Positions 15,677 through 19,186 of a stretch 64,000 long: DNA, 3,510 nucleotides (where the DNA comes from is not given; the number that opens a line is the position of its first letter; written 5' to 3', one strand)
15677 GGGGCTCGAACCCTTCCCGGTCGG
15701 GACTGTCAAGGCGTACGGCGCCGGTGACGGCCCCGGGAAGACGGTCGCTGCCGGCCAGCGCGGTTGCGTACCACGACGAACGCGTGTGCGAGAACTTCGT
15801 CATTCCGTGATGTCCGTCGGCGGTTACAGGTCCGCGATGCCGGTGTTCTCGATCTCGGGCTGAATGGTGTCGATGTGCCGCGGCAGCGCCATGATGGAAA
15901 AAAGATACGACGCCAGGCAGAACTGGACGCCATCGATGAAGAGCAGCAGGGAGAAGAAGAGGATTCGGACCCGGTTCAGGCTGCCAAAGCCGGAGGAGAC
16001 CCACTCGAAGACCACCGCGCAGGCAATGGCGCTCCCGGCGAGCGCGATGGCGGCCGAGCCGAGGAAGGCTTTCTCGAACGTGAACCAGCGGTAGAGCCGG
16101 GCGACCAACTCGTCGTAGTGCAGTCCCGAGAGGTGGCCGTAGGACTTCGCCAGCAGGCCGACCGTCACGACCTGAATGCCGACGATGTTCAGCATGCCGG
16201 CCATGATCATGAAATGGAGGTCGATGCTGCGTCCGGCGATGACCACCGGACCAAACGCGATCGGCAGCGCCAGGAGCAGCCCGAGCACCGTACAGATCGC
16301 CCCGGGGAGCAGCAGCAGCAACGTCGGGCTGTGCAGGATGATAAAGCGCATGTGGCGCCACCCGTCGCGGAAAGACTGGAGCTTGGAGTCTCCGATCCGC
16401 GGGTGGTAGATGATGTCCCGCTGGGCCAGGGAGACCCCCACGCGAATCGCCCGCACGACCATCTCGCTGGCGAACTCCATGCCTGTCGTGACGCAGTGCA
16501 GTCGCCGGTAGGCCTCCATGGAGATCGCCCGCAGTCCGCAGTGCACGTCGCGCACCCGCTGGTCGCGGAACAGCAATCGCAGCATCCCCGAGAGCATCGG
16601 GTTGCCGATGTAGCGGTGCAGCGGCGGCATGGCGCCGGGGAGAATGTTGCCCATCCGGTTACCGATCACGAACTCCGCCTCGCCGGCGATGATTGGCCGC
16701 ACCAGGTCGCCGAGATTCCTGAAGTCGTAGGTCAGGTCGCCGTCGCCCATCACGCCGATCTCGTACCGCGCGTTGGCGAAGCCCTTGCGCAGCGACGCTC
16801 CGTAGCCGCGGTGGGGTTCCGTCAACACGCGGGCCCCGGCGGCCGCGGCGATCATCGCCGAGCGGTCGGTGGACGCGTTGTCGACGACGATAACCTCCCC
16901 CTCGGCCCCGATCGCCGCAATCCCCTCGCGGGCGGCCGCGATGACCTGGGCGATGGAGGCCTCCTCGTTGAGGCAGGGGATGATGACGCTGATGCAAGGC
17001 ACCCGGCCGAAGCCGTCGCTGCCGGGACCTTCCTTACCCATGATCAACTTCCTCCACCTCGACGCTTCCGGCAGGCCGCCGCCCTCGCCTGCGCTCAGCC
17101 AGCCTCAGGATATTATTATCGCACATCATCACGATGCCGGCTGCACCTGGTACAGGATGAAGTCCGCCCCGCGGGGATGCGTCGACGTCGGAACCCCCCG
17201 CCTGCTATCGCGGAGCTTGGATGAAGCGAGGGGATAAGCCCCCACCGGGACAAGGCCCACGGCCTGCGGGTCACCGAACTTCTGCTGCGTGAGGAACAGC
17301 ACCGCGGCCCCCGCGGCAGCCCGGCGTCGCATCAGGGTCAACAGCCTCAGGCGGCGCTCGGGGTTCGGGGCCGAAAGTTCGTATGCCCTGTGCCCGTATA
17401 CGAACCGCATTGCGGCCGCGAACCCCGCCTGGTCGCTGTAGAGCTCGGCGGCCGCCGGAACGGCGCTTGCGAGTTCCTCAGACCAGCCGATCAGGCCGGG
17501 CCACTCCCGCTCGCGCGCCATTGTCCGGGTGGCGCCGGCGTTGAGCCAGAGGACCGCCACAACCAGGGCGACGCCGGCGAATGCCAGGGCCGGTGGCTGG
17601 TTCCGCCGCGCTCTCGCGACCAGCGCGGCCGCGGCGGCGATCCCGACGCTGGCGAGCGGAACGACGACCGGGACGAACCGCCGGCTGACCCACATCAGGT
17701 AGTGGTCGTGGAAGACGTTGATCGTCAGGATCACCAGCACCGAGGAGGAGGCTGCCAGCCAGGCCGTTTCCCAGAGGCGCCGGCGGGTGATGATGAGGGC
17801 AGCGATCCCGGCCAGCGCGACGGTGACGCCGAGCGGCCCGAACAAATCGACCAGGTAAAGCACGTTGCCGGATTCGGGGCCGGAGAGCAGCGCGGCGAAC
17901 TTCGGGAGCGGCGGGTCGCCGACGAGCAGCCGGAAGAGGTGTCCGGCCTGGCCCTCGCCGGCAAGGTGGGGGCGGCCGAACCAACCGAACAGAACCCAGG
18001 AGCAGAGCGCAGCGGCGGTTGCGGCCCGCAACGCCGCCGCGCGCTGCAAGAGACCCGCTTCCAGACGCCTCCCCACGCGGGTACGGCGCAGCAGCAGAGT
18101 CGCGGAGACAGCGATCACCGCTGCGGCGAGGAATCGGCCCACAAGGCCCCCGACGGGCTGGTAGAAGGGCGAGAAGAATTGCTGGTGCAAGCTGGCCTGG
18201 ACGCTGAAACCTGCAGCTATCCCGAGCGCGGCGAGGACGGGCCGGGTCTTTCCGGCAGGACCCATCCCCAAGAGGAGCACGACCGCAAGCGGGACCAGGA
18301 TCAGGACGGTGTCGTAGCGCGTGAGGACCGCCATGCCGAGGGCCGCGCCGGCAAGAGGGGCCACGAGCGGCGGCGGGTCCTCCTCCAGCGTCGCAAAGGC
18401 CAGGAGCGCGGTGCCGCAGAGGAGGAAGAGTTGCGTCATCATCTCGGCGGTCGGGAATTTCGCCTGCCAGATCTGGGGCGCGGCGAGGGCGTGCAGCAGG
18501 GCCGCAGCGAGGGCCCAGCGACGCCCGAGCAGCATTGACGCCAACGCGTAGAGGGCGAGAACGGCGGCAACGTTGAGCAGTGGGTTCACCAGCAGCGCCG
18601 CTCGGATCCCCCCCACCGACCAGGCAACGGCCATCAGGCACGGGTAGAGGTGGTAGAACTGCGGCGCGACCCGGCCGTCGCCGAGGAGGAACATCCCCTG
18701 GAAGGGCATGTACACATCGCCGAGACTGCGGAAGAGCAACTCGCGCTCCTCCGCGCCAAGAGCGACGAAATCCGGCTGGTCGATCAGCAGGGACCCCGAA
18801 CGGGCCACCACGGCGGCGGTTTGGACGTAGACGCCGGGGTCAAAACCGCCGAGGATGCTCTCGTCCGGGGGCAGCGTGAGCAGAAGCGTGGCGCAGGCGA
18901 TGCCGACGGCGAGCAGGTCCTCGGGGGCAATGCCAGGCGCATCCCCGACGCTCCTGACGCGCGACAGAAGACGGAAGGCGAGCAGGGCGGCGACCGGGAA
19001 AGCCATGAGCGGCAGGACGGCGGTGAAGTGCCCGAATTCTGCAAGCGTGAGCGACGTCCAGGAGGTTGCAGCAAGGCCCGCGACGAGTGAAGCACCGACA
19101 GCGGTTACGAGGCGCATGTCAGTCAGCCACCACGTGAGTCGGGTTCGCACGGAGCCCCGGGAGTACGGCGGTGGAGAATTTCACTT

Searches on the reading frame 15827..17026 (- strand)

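Call 79: search_protein_families(library=pfam, max_evalue=0.0001, proteins=[window:15827-17026:-])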
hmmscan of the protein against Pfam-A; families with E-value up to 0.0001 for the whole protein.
window:15827-17026:- (400 aa): 1 family
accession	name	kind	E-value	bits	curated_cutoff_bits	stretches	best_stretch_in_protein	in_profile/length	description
PF00535.33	Glycos_transf_2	-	1.3e-21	77.7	23.3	1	13-175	1-166/168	Glycosyl transferase family 2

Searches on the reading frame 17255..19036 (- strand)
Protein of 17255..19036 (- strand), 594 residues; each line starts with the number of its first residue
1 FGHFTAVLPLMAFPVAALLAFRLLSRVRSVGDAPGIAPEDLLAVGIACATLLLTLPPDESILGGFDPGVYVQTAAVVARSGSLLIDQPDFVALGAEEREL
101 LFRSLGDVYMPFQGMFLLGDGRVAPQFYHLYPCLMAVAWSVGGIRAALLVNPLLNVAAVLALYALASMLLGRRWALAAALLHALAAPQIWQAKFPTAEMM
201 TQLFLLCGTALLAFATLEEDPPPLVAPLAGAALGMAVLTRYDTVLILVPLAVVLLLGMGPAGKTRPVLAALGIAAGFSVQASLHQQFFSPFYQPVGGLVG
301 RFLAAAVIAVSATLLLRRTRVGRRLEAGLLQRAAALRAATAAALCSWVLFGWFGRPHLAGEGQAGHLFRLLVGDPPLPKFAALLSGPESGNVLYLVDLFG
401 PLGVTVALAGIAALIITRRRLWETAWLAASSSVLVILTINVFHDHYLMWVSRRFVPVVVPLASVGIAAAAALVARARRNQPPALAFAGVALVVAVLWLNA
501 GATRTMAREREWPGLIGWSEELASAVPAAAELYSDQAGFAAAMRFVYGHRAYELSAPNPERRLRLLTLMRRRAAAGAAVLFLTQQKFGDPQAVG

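Call 79: search_protein_families(library=pfam, max_evalue=0.0001, proteins=[window:17255-19036:-])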
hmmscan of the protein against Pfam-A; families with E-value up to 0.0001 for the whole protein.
window:17255-19036:- (594 aa): 1 family
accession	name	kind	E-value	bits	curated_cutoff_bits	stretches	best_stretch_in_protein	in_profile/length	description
PF13231.12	PMT_2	-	1.2e-06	29.3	26.1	1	144-277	21-154/160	Dolichyl-phosphate-mannose-protein mannosyltransferase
